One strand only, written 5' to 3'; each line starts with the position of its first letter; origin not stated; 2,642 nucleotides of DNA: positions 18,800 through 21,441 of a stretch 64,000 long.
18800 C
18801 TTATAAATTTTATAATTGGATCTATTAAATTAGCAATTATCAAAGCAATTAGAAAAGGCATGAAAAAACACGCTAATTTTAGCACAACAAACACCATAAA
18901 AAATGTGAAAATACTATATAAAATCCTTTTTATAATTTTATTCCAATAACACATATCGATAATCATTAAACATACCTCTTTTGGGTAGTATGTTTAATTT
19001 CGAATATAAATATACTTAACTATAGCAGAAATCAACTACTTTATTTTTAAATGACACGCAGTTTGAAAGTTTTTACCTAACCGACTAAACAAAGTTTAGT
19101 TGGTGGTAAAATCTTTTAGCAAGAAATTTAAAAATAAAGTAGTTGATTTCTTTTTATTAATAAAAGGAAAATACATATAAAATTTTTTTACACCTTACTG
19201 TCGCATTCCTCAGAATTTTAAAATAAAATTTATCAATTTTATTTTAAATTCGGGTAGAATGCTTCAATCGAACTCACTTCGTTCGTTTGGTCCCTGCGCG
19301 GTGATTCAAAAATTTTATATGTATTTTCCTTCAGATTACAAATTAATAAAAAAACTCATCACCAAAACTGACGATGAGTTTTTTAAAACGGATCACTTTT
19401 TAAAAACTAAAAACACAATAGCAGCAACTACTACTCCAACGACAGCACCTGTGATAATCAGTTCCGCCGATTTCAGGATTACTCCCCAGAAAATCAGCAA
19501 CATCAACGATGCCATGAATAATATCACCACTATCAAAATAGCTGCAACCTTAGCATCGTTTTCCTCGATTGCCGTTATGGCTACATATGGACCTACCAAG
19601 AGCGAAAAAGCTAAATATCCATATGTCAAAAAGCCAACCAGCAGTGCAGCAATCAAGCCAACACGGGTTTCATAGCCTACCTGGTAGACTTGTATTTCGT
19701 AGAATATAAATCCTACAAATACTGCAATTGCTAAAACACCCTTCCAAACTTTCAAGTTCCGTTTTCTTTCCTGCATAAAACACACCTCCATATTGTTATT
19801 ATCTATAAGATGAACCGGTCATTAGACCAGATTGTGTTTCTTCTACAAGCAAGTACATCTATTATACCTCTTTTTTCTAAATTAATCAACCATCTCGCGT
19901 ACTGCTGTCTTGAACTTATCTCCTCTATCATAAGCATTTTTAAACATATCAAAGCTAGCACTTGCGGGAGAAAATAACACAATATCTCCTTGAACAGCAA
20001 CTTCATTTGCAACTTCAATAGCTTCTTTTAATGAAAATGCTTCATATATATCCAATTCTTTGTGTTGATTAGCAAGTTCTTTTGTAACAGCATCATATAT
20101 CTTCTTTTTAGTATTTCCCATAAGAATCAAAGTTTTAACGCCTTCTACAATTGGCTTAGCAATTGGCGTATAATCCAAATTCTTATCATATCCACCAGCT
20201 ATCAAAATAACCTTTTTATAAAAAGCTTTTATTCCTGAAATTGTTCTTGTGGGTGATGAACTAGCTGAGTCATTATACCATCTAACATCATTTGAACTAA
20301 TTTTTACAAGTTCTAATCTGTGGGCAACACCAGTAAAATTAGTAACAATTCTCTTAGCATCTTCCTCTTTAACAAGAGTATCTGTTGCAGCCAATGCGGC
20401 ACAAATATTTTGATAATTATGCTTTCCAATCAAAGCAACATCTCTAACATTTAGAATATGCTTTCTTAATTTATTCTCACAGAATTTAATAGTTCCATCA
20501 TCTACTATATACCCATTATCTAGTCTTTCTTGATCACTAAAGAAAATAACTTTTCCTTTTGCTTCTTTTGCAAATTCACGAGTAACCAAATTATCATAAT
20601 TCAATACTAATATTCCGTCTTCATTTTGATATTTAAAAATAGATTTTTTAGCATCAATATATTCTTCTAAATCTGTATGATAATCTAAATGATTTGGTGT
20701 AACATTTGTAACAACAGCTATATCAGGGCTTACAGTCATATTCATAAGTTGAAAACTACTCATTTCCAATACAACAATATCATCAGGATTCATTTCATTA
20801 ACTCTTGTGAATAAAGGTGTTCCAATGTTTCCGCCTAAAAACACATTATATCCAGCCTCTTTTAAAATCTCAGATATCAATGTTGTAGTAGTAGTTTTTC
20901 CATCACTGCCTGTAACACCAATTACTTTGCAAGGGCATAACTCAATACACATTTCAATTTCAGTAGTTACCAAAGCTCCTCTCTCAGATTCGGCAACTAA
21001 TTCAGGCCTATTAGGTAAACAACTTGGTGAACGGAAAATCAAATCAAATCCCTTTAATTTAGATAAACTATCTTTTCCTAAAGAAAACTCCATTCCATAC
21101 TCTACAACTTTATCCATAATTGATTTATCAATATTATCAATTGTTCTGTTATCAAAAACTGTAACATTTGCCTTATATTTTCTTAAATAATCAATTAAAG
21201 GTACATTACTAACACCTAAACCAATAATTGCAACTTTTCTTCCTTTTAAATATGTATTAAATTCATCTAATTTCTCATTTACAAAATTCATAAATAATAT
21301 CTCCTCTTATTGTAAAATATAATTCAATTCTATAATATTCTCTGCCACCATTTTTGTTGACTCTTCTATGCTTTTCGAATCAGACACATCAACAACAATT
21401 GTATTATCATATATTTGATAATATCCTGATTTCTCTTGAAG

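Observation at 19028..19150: Family of palindromic MITE-like elements with compensatory stem mutations (copies at 19028-19150 and 42658-42780)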

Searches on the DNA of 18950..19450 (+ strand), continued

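Call 38: search_with_rna_model(model_id=R1, sources=[window, L026, L029, L037, L042, L052, L069, L072, L076, L082, L083, L101, L107, L108, L115, L122, L123, L124, L125, L126, L127, L128, L129, L130, L131, L132, L133, L134, L135, L136, L137, L138, L139, L140, L141, L142, L143, L144, L145, L146, L147, L148, L149, L150, L151, L152, L153, L154, L155, L156, L157, L158, L159, L160, L161, L162, L163, L164, L165, L166, L167, L168, L169, L170, L171, L172, L173, L174, L175, L176, L177, L178, L179, L180, L181, L182, L183, L184, L185, L186, L187, L188, L189, L190, L191, L192, L193, L194, L195, L196, L197, L198], max_evalue=1e-20, make_alignment=true)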
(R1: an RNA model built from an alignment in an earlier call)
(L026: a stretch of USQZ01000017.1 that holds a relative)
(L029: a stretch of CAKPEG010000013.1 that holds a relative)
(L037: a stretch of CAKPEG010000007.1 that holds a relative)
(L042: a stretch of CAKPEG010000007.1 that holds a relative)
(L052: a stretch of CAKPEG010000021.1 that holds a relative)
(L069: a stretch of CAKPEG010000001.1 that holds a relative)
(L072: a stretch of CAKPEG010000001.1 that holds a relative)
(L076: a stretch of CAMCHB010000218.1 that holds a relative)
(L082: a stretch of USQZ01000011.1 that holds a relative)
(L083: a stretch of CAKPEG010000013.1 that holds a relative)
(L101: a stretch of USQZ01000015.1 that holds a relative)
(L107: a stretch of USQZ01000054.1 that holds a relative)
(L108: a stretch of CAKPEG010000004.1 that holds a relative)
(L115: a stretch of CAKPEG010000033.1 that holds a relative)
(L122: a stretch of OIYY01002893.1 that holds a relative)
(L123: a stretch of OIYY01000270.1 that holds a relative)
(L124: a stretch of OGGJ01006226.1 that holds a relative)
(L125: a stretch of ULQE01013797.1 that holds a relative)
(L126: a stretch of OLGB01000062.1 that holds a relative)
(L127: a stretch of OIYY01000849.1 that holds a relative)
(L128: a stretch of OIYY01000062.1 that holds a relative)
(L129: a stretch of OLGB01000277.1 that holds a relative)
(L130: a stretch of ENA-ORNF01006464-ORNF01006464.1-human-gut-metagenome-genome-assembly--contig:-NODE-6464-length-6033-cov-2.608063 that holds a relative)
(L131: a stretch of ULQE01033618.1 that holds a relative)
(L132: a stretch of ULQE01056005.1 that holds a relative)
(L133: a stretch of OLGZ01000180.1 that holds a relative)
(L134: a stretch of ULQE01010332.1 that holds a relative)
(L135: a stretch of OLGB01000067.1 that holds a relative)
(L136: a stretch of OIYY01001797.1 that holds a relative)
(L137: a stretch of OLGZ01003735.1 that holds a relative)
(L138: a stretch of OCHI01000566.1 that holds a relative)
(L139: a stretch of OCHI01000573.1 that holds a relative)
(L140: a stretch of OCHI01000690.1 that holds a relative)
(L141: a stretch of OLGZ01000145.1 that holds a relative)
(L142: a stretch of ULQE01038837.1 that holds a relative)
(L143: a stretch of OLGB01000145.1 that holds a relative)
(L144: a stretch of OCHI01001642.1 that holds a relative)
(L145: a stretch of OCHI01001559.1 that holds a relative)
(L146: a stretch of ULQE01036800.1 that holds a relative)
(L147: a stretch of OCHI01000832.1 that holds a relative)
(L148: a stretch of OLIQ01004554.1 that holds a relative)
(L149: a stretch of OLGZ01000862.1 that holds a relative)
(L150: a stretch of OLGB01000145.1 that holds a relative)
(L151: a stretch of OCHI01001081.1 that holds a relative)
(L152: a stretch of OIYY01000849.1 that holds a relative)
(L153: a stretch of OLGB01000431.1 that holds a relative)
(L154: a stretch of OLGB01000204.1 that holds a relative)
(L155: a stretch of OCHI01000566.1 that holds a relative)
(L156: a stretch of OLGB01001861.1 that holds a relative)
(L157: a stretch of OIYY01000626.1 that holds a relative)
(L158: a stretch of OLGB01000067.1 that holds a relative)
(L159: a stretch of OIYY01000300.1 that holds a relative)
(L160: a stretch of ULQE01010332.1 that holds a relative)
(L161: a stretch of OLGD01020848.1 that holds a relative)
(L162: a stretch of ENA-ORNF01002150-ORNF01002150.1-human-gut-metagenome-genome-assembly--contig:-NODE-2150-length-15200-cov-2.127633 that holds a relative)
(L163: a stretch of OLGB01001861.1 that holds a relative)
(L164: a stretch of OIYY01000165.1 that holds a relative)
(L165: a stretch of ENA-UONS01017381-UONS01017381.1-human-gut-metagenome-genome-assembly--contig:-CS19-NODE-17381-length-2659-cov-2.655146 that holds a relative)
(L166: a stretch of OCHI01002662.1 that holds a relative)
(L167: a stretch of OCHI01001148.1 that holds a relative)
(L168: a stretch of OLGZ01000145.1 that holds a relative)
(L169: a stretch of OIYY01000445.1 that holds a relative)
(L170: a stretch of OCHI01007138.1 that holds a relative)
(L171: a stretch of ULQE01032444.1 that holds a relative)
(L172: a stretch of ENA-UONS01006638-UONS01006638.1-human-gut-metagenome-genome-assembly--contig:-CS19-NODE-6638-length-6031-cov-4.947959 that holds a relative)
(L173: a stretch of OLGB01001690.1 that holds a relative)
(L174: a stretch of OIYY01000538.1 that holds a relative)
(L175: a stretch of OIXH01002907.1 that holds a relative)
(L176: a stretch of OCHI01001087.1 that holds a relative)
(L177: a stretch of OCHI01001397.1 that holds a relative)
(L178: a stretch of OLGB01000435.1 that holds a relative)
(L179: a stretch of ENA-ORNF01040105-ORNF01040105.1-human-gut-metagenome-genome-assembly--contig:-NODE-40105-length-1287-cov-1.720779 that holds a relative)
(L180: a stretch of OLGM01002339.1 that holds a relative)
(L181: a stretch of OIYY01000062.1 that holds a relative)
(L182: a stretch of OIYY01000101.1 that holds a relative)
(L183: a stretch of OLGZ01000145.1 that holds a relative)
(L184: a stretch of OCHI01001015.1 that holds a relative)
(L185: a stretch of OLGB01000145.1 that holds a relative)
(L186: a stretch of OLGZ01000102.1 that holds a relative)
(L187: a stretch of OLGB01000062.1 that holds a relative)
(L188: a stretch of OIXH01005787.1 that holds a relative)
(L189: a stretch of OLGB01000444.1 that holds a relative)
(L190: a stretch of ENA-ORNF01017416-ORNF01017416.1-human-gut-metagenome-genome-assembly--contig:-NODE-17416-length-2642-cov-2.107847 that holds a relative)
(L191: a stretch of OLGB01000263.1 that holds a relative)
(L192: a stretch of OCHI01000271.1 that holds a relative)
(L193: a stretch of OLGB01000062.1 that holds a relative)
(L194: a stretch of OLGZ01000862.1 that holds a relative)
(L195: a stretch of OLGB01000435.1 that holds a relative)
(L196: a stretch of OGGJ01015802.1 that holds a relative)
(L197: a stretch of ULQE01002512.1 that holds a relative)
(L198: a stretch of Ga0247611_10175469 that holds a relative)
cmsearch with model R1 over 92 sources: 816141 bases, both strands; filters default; matches with E-value up to 1e-20: 93.
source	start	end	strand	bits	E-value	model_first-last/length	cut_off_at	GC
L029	6098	6227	+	153.2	4.7e-34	1-130/130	no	0.32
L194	3354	3483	-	153.2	4.8e-34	1-130/130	no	0.3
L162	9082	9211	-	151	1.6e-33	1-130/130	no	0.32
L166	891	1020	+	151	1.6e-33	1-130/130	no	0.32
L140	232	361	+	148.9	5.5e-33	1-130/130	no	0.31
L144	4355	4484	-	148.8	5.8e-33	1-130/130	no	0.28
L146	4718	4847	+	147.4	1.3e-32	1-130/130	no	0.32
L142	11839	11968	-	146.4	2.3e-32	1-130/130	no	0.28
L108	4065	4193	-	146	2.9e-32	1-130/130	no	0.27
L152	987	1116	+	145.7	3.4e-32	1-130/130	no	0.32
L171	595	723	-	143.9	9.4e-32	1-130/130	no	0.26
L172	4090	4219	+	143.8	1e-31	1-130/130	no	0.26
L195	8971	9100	+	143.3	1.3e-31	1-130/130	no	0.26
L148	3021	3150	+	143.2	1.4e-31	1-130/130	no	0.26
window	42655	42784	-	141.7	3.3e-31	1-130/130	no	0.28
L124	5438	5567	-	141.3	4.1e-31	1-130/130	no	0.28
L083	2534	2664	-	141.3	4.2e-31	1-130/130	no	0.29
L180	5895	6025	+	141.3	4.2e-31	1-130/130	no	0.29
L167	4282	4412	+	140.8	5.5e-31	1-130/130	no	0.27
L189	5074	5202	-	140.7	6.1e-31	1-130/130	no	0.29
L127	4407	4535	+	140.5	6.7e-31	1-130/130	no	0.29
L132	12879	13008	+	140.4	7.2e-31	1-130/130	no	0.28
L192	7531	7659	-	140.3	7.3e-31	1-130/130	no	0.27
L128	581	711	-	139.7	1e-30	1-130/130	no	0.3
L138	3445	3575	+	139.7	1e-30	1-130/130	no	0.3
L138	6539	6669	+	139.7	1e-30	1-130/130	no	0.3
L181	3238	3368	-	139.7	1e-30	1-130/130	no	0.3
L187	1893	2023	+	139.7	1e-30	1-130/130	no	0.3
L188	7167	7297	+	139.7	1e-30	1-130/130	no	0.3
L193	119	249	+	139.7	1e-30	1-130/130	no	0.3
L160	6920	7049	+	139.6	1.1e-30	1-130/130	no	0.26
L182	183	310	-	138.5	2e-30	1-130/130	no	0.27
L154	1733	1862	+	138.3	2.4e-30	1-130/130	no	0.27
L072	825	954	+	138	2.8e-30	1-130/130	no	0.25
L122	742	869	+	137.5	3.8e-30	1-130/130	no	0.3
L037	3115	3242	+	137.5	3.8e-30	1-130/130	no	0.28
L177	5743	5870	+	137.5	3.8e-30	1-130/130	no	0.28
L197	457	586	+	137.3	4.2e-30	1-130/130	no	0.33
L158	1985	2114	-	135.9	9.3e-30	1-130/130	no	0.27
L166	9474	9604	-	135.6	1.1e-29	1-130/130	no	0.26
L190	1748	1878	-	135.3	1.3e-29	1-130/130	no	0.31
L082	1676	1803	-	134.7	1.8e-29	1-130/130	no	0.27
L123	7442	7569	-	134.7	1.8e-29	1-130/130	no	0.27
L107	1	128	-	133.5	3.7e-29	1-130/130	no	0.27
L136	1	128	-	133.5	3.7e-29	1-130/130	no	0.27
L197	1730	1859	+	133.5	3.7e-29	1-130/130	no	0.3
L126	9340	9468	+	133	4.8e-29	1-130/130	no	0.29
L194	12179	12308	+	132.5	6.3e-29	1-130/130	no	0.33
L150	2213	2342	+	132.4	6.9e-29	1-130/130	no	0.25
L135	11777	11905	+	130.8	1.7e-28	1-130/130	no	0.27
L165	2382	2510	-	130.8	1.7e-28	1-130/130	no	0.27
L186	541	669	+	130.8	1.7e-28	1-130/130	no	0.27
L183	208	335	-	130.6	1.9e-28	1-130/130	no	0.24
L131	7005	7133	-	130.2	2.4e-28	1-130/130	no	0.27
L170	2684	2813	-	130.1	2.6e-28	1-130/130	no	0.28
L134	8617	8745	-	129.9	2.8e-28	1-130/130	no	0.27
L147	8177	8305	+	129.4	3.7e-28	1-130/130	no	0.27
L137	2829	2956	-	129.2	4.2e-28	1-130/130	no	0.3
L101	3775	3902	-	128.9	5.2e-28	1-130/130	no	0.3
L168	864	991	-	128.9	5.2e-28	1-130/130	no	0.3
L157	6945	7076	+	128.8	5.4e-28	1-130/130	no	0.27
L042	6273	6403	+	128.1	8e-28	1-130/130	no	0.23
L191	3604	3733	-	126.5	2e-27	1-130/130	no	0.27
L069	3784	3912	+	125.3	3.8e-27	1-130/130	no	0.26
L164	10293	10423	+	124.7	5.6e-27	1-130/130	no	0.24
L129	7904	8034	-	124.6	5.9e-27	1-130/130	no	0.23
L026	1563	1691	-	124.5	6.1e-27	1-130/130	no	0.26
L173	11245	11375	+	124.5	6.2e-27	1-130/130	no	0.29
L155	13800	13932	+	123.8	9.2e-27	1-130/130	no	0.28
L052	6020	6148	-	123.8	9.5e-27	1-130/130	no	0.29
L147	3180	3305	-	122.5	2e-26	1-130/130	no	0.29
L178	122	249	-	122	2.6e-26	1-130/130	no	0.25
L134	244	374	+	121.1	4.2e-26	1-130/130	no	0.26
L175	14533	14660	-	117.2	4e-25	1-130/130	no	0.26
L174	698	826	+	116.9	4.9e-25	1-130/130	no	0.26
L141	1665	1795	+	115.3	1.2e-24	1-130/130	no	0.27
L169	3102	3232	+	115.3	1.2e-24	1-130/130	no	0.27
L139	1691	1820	+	113.7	2.9e-24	1-130/130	no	0.24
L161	650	779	-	112.7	5.4e-24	1-130/130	no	0.27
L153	550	680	+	111.2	1.3e-23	1-130/130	no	0.24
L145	440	567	+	111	1.4e-23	1-130/130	no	0.26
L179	1178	1287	+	108.1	7.1e-23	1-111/130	3'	0.31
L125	3356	3491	-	108.1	7.3e-23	1-130/130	no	0.26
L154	2095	2225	+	107.6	9.9e-23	1-130/130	no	0.24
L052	6152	6270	-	106.6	1.7e-22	11-130/130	5'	0.34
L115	7892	8000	-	106.3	2.1e-22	21-130/130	5'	0.32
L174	7329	7459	+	105.9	2.5e-22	1-130/130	no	0.34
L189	1609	1734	+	105.9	2.6e-22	1-130/130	no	0.32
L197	4684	4815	-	105.5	3.2e-22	1-130/130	no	0.27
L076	1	117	+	104.1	7.2e-22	15-130/130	5'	0.29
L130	99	229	+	102.9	1.4e-21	1-130/130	no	0.3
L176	7043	7178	-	101.2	3.8e-21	1-130/130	no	0.26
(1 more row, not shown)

Alignment A6: 93 matches aligned to the model, 149 columns, each read 5' to 3' on its own strand. Consensus structure (alignment columns), stored with it:
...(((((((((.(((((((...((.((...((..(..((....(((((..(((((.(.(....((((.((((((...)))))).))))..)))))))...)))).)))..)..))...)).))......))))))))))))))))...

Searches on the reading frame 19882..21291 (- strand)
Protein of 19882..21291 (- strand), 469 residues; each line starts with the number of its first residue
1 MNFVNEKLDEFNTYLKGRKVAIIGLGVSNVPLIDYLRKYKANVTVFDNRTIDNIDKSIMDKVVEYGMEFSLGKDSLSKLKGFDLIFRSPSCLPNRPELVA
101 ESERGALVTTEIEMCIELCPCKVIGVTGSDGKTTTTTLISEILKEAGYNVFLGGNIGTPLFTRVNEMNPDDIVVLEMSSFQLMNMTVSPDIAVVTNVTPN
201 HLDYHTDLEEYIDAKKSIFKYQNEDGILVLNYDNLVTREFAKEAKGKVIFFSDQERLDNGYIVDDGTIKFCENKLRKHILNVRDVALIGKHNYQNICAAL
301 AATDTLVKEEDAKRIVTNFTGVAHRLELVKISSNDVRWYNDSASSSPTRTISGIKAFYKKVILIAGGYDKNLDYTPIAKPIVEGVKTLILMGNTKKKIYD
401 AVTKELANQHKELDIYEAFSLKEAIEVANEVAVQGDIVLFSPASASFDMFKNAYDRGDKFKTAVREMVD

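Call 48: search_protein_families(library=pfam, proteins=[window:19882-21291:-])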
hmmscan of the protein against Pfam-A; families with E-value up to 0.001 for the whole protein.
window:19882-21291:- (469 aa): 4 families
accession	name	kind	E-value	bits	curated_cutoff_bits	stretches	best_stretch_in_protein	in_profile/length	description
PF08245.18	Mur_ligase_M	-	1.4e-38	133.4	24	1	126-302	1-199/200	Mur ligase middle domain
PF02875.26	Mur_ligase_C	-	9.6e-10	39.8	28.4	1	324-443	1-126/127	Mur ligase, glutamate ligase domain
PF21799.2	MurD-like_N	-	8.6e-08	32.8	27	1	19-108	2-86/88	Mur ligase MurD-like, N-terminal domain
PF21377.3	MurD_N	-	5.1e-05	23.7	24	1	19-91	1-70/76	MurD N-terminal domain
